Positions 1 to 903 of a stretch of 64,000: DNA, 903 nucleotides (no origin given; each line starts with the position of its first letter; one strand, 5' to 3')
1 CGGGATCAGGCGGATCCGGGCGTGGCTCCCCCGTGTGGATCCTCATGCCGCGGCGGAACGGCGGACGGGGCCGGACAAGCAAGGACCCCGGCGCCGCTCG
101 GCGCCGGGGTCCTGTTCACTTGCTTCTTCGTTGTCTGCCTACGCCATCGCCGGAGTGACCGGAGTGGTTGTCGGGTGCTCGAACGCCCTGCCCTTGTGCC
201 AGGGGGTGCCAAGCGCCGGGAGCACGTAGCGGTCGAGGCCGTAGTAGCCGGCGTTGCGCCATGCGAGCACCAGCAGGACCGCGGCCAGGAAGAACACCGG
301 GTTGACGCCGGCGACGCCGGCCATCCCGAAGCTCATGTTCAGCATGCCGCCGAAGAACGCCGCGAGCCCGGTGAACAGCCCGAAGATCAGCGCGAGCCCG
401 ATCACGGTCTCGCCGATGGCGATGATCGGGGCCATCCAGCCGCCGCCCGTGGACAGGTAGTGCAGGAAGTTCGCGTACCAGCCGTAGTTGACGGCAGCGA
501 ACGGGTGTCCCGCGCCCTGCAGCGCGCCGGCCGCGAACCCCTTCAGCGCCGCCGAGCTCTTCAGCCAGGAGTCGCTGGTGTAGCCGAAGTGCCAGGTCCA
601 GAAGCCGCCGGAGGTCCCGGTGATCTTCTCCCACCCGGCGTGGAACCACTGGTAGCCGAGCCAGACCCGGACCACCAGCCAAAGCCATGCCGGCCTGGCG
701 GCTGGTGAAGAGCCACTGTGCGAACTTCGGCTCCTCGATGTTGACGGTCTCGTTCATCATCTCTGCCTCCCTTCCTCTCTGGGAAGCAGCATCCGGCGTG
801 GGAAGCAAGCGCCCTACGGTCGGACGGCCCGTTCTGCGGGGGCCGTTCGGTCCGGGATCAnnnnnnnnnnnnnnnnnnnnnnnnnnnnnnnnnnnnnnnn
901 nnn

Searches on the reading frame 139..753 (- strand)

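Call 22: search_protein_families(library=pfam, proteins=[window:139-753:-], max_evalue=0.001)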
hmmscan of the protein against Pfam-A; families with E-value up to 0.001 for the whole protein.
window:139-753:- (204 aa): 1 family
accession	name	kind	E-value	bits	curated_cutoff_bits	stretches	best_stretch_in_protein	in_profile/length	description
PF07681.17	DoxX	-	3.2e-06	28.1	23.6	1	24-136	1-73/85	DoxX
